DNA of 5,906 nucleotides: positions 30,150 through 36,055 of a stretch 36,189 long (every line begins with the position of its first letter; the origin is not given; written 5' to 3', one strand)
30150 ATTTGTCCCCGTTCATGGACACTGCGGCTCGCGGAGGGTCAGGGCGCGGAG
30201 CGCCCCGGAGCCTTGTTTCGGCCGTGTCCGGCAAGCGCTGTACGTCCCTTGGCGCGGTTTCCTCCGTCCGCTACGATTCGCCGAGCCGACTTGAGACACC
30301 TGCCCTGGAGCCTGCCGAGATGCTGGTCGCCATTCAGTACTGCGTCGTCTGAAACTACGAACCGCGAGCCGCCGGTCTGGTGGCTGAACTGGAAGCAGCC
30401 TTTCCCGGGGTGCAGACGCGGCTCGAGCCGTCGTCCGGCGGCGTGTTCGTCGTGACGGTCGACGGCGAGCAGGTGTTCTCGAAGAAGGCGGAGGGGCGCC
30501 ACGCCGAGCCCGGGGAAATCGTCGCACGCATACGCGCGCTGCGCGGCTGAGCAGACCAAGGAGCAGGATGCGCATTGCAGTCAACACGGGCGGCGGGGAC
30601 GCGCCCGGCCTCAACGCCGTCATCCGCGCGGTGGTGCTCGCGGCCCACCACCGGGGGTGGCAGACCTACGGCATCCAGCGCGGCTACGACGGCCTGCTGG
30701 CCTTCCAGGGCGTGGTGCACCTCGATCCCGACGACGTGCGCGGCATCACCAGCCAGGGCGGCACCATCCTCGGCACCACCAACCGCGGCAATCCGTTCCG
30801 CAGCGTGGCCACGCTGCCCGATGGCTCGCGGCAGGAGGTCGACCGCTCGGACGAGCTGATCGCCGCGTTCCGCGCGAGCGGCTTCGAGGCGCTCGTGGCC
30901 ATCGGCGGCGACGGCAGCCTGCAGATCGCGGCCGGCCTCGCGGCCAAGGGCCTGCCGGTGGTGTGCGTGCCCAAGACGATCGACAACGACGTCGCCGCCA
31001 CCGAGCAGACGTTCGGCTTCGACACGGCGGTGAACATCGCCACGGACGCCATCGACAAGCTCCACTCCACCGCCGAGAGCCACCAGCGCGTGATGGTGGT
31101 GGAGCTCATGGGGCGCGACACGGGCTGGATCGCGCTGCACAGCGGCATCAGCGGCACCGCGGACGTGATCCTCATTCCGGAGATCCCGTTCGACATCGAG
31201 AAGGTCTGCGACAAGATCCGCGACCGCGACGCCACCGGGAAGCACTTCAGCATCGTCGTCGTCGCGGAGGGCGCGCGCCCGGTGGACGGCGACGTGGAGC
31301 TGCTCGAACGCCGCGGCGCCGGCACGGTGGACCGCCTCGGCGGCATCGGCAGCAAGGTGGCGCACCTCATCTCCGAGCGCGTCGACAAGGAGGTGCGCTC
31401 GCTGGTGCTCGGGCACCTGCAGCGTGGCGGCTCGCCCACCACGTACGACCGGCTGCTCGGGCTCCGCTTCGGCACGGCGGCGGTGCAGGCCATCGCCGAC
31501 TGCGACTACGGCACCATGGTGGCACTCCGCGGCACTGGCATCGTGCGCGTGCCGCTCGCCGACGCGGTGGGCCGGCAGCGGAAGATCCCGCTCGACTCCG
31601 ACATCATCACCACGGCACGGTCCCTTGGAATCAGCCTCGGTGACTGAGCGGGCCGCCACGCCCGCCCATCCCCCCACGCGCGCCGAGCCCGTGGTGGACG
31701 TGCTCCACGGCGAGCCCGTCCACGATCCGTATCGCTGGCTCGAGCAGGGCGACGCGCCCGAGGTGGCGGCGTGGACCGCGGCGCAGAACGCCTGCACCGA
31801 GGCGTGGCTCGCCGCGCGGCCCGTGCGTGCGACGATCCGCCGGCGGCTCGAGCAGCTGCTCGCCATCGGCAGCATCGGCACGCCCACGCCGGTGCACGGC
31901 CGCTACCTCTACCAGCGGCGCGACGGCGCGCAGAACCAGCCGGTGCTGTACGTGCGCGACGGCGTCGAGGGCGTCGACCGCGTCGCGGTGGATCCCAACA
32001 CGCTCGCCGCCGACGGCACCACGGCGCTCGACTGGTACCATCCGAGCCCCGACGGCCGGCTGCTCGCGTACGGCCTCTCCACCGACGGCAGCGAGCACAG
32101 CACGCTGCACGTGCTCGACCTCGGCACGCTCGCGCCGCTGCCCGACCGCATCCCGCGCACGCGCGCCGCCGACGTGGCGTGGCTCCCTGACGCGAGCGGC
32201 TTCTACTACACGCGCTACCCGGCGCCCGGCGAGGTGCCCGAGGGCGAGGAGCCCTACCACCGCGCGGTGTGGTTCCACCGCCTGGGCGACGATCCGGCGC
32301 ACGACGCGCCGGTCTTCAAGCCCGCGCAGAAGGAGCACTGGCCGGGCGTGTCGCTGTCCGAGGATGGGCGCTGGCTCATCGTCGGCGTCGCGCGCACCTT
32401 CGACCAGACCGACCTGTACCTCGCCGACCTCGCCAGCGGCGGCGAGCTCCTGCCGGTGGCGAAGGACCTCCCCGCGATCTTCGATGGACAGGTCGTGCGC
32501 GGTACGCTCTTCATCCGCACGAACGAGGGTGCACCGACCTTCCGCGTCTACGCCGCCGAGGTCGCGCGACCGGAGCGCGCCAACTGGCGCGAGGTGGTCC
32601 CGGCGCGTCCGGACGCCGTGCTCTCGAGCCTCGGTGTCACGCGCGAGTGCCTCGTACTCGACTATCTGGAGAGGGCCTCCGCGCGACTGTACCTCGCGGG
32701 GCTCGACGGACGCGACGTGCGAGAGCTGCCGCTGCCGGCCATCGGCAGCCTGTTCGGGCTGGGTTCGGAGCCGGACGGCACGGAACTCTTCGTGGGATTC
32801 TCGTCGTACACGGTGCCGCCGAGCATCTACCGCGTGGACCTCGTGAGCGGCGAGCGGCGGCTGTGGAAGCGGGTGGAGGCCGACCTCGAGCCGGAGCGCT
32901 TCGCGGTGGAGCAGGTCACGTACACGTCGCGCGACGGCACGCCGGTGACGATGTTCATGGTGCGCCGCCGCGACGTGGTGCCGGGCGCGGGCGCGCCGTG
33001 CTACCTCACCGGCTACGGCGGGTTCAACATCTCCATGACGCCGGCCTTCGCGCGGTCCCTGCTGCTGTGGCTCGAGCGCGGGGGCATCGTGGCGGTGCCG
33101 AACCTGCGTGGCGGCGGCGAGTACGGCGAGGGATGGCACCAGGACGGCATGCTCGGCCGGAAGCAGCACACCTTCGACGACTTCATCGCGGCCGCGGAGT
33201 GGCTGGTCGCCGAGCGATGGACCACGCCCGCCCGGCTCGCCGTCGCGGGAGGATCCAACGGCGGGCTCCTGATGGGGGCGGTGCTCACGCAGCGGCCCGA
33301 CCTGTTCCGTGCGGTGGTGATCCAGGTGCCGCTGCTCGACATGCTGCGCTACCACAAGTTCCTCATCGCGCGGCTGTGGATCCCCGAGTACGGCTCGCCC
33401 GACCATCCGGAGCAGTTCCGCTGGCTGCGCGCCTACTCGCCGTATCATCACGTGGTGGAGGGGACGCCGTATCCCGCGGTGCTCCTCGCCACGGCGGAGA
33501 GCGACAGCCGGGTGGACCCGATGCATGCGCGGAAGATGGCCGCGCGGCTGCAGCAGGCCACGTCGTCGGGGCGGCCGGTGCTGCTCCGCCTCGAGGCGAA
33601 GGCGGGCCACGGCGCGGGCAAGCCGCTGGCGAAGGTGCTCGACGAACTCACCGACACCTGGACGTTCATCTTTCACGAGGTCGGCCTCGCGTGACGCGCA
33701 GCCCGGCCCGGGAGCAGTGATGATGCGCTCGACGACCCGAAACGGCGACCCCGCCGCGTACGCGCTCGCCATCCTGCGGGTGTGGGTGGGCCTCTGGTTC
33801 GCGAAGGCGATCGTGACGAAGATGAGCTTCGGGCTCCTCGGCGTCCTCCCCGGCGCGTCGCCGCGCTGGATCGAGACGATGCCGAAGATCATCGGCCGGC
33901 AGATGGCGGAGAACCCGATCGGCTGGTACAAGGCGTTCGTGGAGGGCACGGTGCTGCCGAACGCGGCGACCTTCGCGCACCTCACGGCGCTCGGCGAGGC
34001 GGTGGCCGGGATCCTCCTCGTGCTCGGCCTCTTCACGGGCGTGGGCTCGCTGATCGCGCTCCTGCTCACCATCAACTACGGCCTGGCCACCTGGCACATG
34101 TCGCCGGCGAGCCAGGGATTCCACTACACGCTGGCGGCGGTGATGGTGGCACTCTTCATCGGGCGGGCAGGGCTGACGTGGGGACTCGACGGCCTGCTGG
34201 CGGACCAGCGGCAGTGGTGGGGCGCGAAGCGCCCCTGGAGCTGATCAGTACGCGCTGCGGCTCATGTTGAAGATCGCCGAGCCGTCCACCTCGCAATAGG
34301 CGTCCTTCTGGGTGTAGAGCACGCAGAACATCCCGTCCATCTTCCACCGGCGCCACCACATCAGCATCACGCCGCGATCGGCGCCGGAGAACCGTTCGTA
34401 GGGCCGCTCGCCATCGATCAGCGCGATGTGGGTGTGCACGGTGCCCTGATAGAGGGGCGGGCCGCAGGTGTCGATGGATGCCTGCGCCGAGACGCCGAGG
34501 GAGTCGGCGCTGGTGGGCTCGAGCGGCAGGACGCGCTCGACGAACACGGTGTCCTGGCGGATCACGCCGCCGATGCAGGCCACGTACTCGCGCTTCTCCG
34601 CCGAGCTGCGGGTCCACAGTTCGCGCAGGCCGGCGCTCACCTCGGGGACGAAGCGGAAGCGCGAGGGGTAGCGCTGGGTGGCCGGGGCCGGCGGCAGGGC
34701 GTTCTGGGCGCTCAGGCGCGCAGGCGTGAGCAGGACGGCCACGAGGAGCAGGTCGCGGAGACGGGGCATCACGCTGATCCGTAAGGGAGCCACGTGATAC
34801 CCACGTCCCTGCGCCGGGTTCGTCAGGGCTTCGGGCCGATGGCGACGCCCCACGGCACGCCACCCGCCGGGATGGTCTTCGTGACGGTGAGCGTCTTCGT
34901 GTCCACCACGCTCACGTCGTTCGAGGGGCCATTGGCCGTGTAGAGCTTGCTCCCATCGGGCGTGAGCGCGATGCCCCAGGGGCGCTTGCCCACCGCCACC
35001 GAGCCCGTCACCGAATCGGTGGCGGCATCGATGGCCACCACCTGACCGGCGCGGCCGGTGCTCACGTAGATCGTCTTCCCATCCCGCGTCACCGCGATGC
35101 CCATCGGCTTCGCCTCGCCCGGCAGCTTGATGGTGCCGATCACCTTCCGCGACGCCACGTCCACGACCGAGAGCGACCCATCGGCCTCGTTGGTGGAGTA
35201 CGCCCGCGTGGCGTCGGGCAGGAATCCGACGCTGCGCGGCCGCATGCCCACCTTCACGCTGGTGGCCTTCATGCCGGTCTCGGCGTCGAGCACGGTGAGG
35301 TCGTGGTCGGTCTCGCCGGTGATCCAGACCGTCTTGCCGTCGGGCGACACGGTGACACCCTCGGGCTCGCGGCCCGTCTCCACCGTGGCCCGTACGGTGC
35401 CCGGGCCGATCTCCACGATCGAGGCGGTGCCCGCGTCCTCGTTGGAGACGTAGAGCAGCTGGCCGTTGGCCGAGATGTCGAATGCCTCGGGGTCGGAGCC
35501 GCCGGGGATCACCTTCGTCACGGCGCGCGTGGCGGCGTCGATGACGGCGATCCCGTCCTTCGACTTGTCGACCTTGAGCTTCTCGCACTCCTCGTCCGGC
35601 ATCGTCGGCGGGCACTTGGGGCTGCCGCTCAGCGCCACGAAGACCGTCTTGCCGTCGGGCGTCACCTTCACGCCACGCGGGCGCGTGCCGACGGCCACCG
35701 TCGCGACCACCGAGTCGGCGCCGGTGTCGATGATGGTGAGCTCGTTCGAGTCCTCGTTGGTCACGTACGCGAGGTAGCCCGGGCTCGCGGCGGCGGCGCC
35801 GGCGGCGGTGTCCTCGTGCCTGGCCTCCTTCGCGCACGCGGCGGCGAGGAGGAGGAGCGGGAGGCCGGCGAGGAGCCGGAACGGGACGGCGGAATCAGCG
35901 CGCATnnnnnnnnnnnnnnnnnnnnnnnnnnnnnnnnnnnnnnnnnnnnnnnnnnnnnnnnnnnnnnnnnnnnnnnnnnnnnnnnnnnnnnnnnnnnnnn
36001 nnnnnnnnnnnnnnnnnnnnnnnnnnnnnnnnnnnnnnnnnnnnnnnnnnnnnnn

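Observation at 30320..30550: Hidden UGA-containing SelW/Rdx-family selenoprotein gene missed by the ORF track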

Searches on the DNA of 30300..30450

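Call 49: search_rna_families(source=window, start=30300, end=30450, threshold=evalue, max_evalue=10, show_alignments=3)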
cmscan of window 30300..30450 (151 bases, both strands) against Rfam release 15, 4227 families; matches with E-value up to 10: 2.
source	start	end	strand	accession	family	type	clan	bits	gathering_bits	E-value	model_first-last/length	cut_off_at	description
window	30339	30355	-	RF01337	CRISPR-DR24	Gene; CRISPR;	-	13.5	35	3.1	1-30/30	no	CRISPR RNA direct repeat element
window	30318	30336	+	RF02129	GNAS-AS1_3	Gene; lncRNA;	-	8.7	42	10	20-38/38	no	GNAS antisense RNA 1 conserved region 3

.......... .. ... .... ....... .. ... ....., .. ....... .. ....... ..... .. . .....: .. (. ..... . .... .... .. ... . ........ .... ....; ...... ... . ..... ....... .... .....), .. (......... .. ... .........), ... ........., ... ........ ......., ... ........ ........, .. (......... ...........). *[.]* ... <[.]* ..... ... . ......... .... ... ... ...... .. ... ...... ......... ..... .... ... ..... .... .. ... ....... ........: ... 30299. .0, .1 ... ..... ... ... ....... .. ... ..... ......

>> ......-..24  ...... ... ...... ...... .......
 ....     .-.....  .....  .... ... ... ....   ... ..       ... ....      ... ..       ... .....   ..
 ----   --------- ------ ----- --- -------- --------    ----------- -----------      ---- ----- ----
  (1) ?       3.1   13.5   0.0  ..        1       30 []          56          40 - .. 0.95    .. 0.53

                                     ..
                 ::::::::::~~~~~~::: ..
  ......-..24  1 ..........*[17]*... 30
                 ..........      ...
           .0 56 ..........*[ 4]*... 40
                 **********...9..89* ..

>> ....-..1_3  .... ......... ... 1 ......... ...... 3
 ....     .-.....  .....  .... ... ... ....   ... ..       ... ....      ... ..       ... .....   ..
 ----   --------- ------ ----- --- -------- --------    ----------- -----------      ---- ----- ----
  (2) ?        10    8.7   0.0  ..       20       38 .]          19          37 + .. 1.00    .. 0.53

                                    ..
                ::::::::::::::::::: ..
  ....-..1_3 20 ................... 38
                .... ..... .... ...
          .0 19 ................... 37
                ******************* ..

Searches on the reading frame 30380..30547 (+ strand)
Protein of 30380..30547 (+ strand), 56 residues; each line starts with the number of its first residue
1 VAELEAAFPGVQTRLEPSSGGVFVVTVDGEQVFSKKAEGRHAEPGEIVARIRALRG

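Call 5: search_protein_families(library=pfam, proteins=[window:30380-30547:+], max_evalue=1)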
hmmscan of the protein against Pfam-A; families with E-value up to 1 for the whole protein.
seq(56 aa): 1 family
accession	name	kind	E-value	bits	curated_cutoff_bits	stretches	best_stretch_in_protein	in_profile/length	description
PF10262.15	Rdx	-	4.5e-12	46.4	22.6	1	3-52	22-73/74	Rdx family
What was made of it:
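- Adding the N-terminus raises the Pfam score by 30 bits (call 5).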

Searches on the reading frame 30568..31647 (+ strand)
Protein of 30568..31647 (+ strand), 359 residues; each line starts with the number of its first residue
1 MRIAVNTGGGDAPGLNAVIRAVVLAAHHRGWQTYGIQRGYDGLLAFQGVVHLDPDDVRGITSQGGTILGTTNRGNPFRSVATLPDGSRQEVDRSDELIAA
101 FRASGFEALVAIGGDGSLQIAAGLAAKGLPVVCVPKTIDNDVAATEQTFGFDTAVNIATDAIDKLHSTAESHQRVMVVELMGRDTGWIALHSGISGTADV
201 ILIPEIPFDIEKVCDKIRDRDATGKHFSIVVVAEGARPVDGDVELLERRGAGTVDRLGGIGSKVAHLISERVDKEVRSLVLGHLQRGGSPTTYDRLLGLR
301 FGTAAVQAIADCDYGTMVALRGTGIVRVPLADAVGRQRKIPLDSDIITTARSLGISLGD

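Call 22: search_protein_families(library=pfam, proteins=[window:30568-31647:+], max_evalue=0.001)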
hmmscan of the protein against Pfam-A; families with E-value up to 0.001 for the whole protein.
window:30568-31647:+ (359 aa): 2 families
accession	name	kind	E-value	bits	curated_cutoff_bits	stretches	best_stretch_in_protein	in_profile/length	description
PF00365.25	PFK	-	6e-104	347.7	30.9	1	2-309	1-277/277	Phosphofructokinase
PF00781.29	DAGK_cat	-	0.00097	19.2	23.6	0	93-146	43-99/125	Diacylglycerol kinase catalytic domain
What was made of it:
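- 30568..31647 (+): pfk (ATP-phosphofructokinase family), probably co-transcribed with the selenoprotein gene. Pfam PFK at E 6e-104 (call 22).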

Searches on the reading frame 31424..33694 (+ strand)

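Call 22: search_protein_families(library=pfam, proteins=[window:31424-33694:+], max_evalue=0.001)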
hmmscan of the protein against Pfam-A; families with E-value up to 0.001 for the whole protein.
window:31424-33694:+ (756 aa): 4 families
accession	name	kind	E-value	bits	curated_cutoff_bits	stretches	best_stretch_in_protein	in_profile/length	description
PF02897.21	Peptidase_S9_N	-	3.1e-98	329.7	24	1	85-482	3-412/414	Prolyl oligopeptidase, N-terminal beta-propeller domain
PF00326.27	Peptidase_S9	-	6.5e-56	189.6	22.6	1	546-753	7-210/213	Prolyl oligopeptidase family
PF02129.25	Peptidase_S15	-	1.7e-05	25.1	23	1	539-643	46-136/262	X-Pro dipeptidyl-peptidase (S15 family)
PF07859.19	Abhydrolase_3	-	0.00015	22.1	25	1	583-730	48-207/210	alpha/beta hydrolase fold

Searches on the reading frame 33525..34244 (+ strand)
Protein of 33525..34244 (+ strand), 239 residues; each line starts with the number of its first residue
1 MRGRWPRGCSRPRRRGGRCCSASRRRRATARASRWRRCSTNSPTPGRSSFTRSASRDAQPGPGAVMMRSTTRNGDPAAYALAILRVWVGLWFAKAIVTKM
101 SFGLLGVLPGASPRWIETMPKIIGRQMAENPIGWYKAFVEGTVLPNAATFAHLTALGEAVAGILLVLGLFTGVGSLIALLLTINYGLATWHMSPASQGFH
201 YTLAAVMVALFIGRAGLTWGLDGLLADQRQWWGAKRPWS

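Call 24: search_protein_families(library=pfam, proteins=[window:33525-34244:+], max_evalue=0.001)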
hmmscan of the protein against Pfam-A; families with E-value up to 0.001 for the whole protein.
window:33525-34244:+ (239 aa): 2 families
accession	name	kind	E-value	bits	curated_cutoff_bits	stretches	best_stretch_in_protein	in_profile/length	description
PF04173.18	DoxD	-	1.1e-05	25.9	22.7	1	134-232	49-151/167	TQO small subunit DoxD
PF07681.17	DoxX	-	8.4e-05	23.6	23.6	1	81-183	2-77/85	DoxX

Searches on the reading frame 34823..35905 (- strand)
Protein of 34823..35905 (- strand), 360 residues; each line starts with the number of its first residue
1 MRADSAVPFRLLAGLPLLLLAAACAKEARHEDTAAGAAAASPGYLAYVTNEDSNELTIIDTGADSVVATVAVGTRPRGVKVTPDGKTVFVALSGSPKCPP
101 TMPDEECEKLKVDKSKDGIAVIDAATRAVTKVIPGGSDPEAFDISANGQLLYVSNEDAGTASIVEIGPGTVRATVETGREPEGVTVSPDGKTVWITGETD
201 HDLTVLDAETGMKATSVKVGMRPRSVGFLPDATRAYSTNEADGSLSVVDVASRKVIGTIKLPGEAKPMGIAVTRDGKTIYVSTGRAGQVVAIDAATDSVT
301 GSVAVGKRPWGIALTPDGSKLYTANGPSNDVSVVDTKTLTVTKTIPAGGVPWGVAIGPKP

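Call 22: search_protein_families(library=pfam, proteins=[window:34823-35905:-], max_evalue=0.001)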
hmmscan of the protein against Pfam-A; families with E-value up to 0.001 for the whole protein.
window:34823-35905:- (360 aa): 17 families
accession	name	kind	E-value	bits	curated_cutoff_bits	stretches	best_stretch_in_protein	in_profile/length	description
PF10282.15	Lactonase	-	1.9e-18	67.2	21.7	1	212-336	182-320/344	Lactonase, 7-bladed beta-propeller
PF21783.3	YNCE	-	1.8e-16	60.8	27.1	2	226-312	247-331/339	YNCE-like beta-propeller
PF02239.22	Cytochrom_D1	-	2.9e-16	59.4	25.5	2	239-350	11-120/368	Cytochrome D1 heme domain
PF25174.1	Beta-prop_THOC3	-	4.5e-13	49.3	305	1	226-347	52-169/272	THOC3 beta-propeller domain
PF23414.1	Beta-prop_EML_2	-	1e-09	38.6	90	0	39-157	5-102/266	Echinoderm microtubule-associated protein second beta-propeller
PF16819.11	DUF5074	-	3.1e-09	36.8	27.2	0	199-344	70-221/353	Domain of unknown function (DUF5074)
PF24684.1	Vgb_lyase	-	3.2e-07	29.9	50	1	119-358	36-274/290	Virginiamycin B lyase family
PF08450.18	SGL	-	4e-07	30.3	26.3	0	34-228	42-232/246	SMP-30/Gluconolactonase/LRE-like region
PF05096.18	Glu_cyclase_2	-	1.4e-06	28.4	22.3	1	242-345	60-158/249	Glutamine cyclotransferase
PF01731.26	Arylesterase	-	1.8e-05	25.3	21.3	0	167-206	42-81/86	Arylesterase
PF01436.27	NHL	-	2.6e-05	24.4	20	0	308-318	3-13/28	NHL repeat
PF07676.18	PD40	-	6.6e-05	23.2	20.9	0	183-192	13-22/38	WD40-like Beta Propeller Repeat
PF23393.2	Beta-prop_WDR90_POC16_2nd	-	9.4e-05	22.2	60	0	223-339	39-160/291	WDR90/POC16, second beta-propeller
PF19381.4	DUF5956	-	0.00026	21.6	24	0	165-238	20-96/100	Family of unknown function (DUF5956)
PF22494.2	choice_anch_I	-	0.00026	20.4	32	0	282-329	80-127/489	Choice-of-anchor I domain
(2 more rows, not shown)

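Call 73: find_encoding_contigs(protein=window:34823-35905:-, flank=10000, max_places=2)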
Protein window:34823-35905:- (360 aa): 1 contig read that carries it; 1 place shown.
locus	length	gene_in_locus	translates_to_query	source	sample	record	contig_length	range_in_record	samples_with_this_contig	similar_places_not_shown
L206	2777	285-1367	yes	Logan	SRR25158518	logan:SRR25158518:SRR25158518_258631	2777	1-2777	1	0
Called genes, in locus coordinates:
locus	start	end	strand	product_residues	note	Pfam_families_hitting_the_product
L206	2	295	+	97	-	?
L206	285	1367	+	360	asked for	-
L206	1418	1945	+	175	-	-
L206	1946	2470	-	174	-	PF04173:DoxD (weak)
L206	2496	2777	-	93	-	?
